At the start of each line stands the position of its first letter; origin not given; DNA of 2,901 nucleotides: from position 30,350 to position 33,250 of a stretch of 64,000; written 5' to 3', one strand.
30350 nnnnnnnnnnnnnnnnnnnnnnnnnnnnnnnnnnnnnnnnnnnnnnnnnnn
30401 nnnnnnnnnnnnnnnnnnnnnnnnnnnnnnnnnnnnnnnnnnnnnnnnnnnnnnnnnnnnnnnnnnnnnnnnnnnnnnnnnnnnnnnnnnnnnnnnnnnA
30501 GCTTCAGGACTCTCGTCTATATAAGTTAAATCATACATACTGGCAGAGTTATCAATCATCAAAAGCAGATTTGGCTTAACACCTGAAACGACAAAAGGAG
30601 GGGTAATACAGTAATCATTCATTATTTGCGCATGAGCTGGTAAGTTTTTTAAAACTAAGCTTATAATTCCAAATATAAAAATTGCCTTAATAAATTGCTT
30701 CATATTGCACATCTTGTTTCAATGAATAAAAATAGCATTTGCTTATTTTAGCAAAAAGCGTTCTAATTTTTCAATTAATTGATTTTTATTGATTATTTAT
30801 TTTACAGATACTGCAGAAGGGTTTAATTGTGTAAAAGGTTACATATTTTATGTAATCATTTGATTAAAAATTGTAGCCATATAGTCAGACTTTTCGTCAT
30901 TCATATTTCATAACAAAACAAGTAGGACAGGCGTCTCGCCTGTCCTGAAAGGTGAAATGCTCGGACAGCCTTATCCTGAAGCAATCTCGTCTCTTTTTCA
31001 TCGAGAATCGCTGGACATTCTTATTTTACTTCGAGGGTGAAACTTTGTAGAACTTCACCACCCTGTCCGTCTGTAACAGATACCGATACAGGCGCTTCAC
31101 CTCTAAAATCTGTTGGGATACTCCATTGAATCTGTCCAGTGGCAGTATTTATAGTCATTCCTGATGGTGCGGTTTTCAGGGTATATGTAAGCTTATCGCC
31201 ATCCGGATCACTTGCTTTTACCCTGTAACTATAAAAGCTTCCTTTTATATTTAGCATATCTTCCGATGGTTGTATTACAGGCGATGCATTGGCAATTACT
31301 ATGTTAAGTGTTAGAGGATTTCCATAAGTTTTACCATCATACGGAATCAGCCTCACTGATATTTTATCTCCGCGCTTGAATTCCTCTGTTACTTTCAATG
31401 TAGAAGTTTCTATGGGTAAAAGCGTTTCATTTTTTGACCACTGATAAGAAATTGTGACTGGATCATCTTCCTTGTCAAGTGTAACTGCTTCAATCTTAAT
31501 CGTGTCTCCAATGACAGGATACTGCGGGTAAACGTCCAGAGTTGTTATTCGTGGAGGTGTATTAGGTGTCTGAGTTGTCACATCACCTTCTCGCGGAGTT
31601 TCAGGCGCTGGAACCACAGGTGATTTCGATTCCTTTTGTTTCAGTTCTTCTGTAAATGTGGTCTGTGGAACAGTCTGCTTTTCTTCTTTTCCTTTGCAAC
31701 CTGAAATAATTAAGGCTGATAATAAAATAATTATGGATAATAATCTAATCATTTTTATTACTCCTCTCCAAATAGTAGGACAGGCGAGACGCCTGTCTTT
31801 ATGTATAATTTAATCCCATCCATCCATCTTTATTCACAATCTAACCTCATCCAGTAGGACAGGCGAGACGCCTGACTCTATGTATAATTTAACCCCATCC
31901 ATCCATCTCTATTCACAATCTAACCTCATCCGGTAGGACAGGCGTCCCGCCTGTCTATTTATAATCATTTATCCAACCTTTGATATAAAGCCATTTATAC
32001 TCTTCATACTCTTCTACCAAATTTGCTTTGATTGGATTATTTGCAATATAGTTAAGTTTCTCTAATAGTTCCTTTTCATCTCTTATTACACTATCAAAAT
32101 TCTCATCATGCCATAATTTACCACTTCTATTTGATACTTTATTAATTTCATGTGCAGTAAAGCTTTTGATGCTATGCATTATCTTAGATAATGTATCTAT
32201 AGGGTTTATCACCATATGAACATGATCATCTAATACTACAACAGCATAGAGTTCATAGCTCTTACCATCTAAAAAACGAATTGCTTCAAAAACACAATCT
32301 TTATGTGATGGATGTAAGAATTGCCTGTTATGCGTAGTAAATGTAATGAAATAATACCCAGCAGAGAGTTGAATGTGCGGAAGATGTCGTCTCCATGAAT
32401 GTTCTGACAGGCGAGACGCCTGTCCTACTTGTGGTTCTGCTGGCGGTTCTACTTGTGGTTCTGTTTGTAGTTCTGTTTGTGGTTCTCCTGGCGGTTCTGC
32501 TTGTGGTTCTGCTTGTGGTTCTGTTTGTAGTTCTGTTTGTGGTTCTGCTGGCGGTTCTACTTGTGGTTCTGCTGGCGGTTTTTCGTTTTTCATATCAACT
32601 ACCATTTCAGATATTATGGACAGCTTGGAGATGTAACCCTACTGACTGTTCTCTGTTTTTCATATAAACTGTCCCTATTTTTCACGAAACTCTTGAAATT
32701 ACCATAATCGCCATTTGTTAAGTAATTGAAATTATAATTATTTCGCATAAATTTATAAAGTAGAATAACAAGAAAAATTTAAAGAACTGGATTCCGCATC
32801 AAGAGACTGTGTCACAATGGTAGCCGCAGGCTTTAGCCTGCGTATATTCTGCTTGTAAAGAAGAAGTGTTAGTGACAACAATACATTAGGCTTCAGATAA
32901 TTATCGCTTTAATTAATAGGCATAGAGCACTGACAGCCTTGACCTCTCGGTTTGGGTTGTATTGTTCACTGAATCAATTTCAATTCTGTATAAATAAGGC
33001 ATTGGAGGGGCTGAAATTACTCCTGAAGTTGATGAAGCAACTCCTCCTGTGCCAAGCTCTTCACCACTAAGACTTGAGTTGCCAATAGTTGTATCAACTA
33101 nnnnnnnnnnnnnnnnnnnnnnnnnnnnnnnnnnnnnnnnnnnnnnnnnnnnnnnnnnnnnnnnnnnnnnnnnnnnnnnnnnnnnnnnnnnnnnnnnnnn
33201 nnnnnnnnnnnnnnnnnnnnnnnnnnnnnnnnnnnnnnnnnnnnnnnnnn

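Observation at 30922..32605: REP/RAYT island exactly at the junction of the two pilus-tip modules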

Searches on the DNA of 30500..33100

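Call 70: search_rna_families(source=window, start=30500, end=33100, threshold=evalue, max_evalue=1)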
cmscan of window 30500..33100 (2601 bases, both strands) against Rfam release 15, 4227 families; matches with E-value up to 1: 0.
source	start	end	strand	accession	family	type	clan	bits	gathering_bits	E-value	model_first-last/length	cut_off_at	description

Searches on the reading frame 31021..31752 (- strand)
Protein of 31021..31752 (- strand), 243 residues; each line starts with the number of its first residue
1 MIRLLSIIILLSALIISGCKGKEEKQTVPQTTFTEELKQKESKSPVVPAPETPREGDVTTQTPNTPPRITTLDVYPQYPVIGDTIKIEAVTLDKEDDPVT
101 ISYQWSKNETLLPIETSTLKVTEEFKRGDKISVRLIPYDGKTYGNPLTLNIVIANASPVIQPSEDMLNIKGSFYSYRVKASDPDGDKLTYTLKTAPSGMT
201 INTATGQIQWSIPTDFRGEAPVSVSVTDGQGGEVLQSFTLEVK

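Call 5: search_protein_families(library=pfam, proteins=[window:31021-31752:-], max_evalue=0.01)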
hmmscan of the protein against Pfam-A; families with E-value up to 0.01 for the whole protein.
window:31021-31752:- (243 aa): 4 families
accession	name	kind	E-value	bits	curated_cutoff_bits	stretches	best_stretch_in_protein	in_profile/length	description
PF05345.18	He_PIG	-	1.2e-13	51.8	24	1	158-242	2-95/96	Putative Ig domain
PF17963.7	Big_9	-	2.2e-09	38.5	23.6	1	156-239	2-87/89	Bacterial Ig domain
PF17892.7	Cadherin_5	-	3.9e-06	27.1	26.5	1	179-242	32-97/98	Cadherin-like domain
PF24908.1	Ig_SIBA-E_2nd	-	0.003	18.1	27.8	1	175-241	17-87/117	Integrin beta-like protein A-E, second Ig-like domain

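Call 8: search_protein_families(library=ncbifam, proteins=[window:31021-31752:-], max_evalue=0.01)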
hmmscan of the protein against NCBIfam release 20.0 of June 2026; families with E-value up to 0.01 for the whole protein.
window:31021-31752:- (243 aa): 2 families
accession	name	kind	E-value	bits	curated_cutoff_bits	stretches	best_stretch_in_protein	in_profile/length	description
NF012211.1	tand_rpt_95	domain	5.1e-07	29.6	90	1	179-242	18-84/98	tandem-95 repeat protein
NF038112.1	myxo_dep_M36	subfamily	1.7e-05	22.2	1500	1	82-239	1395-1560/1604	myxosortase-dependent M36 family metallopeptidase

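Call 15: find_encoding_contigs(protein=window:31021-31752:-, flank=10000, max_places=10)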
Protein window:31021-31752:- (243 aa): 1 contig read that carries it; 1 place shown.
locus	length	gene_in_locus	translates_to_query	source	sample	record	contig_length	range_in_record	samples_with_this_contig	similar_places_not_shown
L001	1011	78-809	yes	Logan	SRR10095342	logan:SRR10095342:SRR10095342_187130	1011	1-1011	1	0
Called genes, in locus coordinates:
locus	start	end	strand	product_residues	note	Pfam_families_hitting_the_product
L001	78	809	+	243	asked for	PF05345:He_PIG, PF17963:Big_9, PF17892:Cadherin_5 (weak)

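Call 62: find_homologous_proteins(query=window:31021-31752:-, max_evalue=1e-20)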
Query window:31021-31752:- (243 aa): 90 proteins with E <= 1e-20 among 453 candidates.
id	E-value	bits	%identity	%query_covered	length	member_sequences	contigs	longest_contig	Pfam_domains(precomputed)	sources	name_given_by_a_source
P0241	3.1e-153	526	100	100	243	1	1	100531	PF17963.8,PF17892.8,PF05345.19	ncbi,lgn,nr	ncbi:MAG: cadherin-like domain-containing protein [Nitrospirae bacterium]|nr:cadherin-like domain-co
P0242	5.9e-138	476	91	100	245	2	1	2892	PF17963.8,PF05345.19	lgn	-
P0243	1.8e-126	438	84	93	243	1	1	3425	PF17963.8,PF05345.19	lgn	-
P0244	3.8e-113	395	77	95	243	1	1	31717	PF17963.8,PF05345.19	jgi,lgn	jgi:hypothetical protein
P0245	5.2e-112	391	73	93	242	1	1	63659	PF17963.8,PF05345.19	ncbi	-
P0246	2.2e-76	274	55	97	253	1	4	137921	PF17963.8,PF05345.19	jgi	jgi:hypothetical protein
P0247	7.4e-73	263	50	93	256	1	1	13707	PF17963.8,PF17892.8,PF05345.19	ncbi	-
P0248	1.0e-72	262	52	98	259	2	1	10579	PF17963.8,PF05345.19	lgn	-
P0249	1.1e-72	262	52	98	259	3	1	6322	PF17963.8,PF05345.19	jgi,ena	-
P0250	2.2e-72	261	52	100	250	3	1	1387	PF17963.8,PF05345.19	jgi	-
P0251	1.3e-70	255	51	98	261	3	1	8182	PF17963.8,PF17892.8,PF05345.19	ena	-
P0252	6.4e-70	253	49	100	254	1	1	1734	PF17963.8,PF17892.8,PF05345.19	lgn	-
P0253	2.0e-69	252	50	100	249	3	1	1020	PF17963.8,PF05345.19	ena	-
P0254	3.8e-69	251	49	100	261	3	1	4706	PF17963.8,PF17892.8,PF05345.19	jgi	jgi:hypothetical protein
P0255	1.5e-68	249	51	93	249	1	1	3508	PF17963.8,PF17892.8,PF05345.19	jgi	jgi:hypothetical protein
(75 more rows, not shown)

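Call 63: find_encoding_contigs(protein=P0242, flank=10000, max_places=3)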
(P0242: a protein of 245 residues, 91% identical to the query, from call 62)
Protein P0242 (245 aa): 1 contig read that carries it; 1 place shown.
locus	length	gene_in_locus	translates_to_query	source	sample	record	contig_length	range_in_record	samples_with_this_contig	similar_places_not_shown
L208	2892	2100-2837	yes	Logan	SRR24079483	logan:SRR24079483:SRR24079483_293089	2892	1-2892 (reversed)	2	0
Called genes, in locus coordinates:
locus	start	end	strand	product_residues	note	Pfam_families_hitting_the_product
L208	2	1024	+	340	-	?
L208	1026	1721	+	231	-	-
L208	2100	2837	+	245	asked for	PF05345:He_PIG, PF17963:Big_9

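Call 64: find_encoding_contigs(protein=P0243, flank=10000, max_places=3)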
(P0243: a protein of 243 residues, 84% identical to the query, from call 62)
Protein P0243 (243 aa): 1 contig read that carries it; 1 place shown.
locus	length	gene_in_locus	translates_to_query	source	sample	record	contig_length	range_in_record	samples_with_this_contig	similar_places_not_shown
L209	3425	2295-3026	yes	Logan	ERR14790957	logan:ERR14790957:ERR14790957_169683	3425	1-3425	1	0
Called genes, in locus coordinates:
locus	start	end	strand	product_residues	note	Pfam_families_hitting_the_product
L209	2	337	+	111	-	?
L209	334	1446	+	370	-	PF07963:N_methyl (weak)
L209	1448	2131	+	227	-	-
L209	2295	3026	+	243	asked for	PF17963:Big_9 (weak), PF05345:He_PIG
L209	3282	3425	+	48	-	?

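Call 65: find_encoding_contigs(protein=P0245, flank=10000, max_places=3)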
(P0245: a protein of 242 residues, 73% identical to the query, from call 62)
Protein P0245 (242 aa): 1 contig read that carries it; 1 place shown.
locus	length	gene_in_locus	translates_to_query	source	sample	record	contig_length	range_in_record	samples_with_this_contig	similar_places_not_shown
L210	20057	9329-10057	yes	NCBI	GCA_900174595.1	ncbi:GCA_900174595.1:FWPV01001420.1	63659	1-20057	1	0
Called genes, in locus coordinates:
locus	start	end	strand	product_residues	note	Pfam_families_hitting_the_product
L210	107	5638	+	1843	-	PF28373:PilY1_homolog_dom (weak), PF05567:T4P_PilY1 (faint)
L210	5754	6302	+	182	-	-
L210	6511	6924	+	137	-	-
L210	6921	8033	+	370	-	PF07963:N_methyl (weak)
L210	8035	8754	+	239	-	-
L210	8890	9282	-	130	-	-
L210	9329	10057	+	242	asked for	PF05345:He_PIG, PF17963:Big_9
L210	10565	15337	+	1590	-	PF28373:PilY1_homolog_dom, PF05567:T4P_PilY1 (faint)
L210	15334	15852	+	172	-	-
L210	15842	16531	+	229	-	-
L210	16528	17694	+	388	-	PF07963:N_methyl (weak)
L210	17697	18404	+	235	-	-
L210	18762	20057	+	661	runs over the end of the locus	PF12895:ANAPC3 (faint), PF13424:TPR_12 (faint), PF07719:TPR_2 (faint), PF13174:TPR_6 (faint), PF13428:TPR_14 (faint), PF13432:TPR_16 (faint), PF14559:TPR_19 (faint), PF01464:SLT, +1 more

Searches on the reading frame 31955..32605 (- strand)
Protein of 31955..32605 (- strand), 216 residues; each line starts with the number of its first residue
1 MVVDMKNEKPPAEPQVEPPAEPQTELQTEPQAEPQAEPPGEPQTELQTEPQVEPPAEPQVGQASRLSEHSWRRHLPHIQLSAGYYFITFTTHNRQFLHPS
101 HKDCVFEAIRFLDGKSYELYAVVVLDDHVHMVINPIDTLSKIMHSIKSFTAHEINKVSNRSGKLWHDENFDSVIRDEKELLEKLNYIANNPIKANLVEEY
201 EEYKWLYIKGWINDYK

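Call 5: search_protein_families(library=pfam, proteins=[window:31955-32605:-], max_evalue=0.01)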
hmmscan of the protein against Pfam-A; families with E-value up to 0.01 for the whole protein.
window:31955-32605:- (216 aa): 1 family
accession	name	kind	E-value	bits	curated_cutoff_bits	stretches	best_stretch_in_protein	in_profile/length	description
PF01797.21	Y1_Tnp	-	5.7e-08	33.4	23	1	84-189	7-120/121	Transposase IS200 like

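Call 8: search_protein_families(library=ncbifam, proteins=[window:31955-32605:-], max_evalue=0.01)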
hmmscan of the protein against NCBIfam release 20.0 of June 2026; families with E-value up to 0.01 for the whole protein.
window:31955-32605:- (216 aa): 2 families
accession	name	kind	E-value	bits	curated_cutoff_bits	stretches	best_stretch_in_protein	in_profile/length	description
NF047646.1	REP_Tyr_transpos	equivalog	1.3e-30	106.2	80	1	78-205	5-145/146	REP-associated tyrosine transposase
NF033573.1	transpos_IS200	equivalog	4e-08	33.5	55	1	76-166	5-104/126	IS200/IS605 family transposase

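Call 14: find_encoding_contigs(protein=window:31955-32605:-, flank=10000, max_places=10)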
Protein window:31955-32605:- (216 aa): no gene with exactly this product is on record in the collection.

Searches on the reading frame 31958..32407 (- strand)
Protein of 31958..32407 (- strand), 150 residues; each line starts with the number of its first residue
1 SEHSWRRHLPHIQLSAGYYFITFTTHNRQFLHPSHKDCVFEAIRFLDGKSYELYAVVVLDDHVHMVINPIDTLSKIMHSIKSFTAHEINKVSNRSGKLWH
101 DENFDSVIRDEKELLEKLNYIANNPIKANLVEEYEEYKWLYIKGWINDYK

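Call 23: find_homologous_proteins(query=window:31958-32407:-, max_evalue=0.00001)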
Query seq(150 aa) (150 aa): 198 proteins with E <= 0.00001 among 213 candidates; the best 120 are listed.
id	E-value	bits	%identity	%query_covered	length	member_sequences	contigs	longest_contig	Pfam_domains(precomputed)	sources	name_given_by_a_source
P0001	3.6e-97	340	100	100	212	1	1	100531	PF01797.22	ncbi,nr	ncbi:MAG: transposase [Nitrospirae bacterium]|nr:transposase [Nitrospirota bacterium]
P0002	4.6e-88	311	91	99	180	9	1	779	PF01797.22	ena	-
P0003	7.4e-78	278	81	99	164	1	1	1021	PF01797.22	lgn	-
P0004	9.0e-78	277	80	99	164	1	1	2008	PF01797.22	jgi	jgi:REP element-mobilizing transposase RayT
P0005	2.8e-77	276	79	99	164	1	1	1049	PF01797.22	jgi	jgi:putative transposase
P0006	6.3e-77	275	81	99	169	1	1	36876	PF01797.22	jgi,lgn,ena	-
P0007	7.7e-77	274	80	99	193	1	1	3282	PF01797.22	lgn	-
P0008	1.3e-76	274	81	95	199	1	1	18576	PF01797.22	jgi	jgi:REP element-mobilizing transposase RayT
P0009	1.1e-75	271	78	99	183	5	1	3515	PF01797.22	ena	-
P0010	2.1e-75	270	78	99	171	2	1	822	PF01797.22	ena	-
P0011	3.2e-74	266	78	99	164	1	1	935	PF01797.22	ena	-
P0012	3.8e-74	266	77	99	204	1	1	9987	PF01797.22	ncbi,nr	ncbi:MAG: transposase [Actinobacteria bacterium]|nr:transposase [Actinomycetota bacterium]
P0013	4.4e-74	265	76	98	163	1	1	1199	PF01797.22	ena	-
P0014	7.4e-74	265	74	99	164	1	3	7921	PF01797.22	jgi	-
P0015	9.8e-74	264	78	99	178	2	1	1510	PF01797.22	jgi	jgi:REP element-mobilizing transposase RayT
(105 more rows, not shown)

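Call 24: find_encoding_contigs(protein=P0001, flank=10000, max_places=5)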
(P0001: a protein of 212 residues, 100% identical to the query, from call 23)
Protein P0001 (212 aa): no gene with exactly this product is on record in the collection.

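Call 34: find_related_loci(query=window:31958-32407:-, collection=metagenome_contigs, flank=5000)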
Query seq(150 aa) (150 aa) in metagenome_contigs; peptide patterns used: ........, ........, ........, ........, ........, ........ (x = any residue, [..] = any of these).
346 stretches matched a pattern; 215 encode a relative of the query (tblastn E <= 1e-3); the best 80 are kept; 80 distinct loci.
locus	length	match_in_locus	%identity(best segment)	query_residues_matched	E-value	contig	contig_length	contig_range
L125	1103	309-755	91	1-149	1e-99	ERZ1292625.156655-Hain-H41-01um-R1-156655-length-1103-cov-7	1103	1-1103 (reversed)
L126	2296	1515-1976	75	2-148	7e-85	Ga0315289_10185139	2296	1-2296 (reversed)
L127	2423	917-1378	75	2-148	1e-84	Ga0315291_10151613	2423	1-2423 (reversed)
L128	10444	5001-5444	81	1-148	9e-81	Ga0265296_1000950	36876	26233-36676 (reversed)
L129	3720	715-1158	77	1-148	2e-80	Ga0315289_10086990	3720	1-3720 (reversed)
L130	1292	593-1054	75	2-148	3e-85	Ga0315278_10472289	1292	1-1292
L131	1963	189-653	75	1-148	2e-81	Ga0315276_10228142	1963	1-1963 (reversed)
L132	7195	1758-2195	76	1-146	5e-78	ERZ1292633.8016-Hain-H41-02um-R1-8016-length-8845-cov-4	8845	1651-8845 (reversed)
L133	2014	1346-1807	75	2-148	2e-80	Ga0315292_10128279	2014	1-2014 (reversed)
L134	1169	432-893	75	2-148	2e-82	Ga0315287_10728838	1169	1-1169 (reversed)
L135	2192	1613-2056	74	1-148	2e-78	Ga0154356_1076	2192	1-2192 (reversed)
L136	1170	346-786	77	1-147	1e-81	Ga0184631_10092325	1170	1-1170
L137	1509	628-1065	75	1-146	1e-79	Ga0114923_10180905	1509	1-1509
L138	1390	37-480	76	1-148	3e-80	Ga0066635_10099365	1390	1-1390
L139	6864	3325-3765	76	2-148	7e-76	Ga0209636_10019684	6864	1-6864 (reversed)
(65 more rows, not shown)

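Call 48: search_solved_structures(query=window:31958-32407:-, max_evalue=0.01, show_alignments=2)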
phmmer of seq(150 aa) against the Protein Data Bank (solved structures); distinct sequences matched with E-value up to 0.01: 1.
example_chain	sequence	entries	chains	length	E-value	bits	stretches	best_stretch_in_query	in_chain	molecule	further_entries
4er8_A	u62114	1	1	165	0.00076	22.6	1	14-137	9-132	TnpArep for protein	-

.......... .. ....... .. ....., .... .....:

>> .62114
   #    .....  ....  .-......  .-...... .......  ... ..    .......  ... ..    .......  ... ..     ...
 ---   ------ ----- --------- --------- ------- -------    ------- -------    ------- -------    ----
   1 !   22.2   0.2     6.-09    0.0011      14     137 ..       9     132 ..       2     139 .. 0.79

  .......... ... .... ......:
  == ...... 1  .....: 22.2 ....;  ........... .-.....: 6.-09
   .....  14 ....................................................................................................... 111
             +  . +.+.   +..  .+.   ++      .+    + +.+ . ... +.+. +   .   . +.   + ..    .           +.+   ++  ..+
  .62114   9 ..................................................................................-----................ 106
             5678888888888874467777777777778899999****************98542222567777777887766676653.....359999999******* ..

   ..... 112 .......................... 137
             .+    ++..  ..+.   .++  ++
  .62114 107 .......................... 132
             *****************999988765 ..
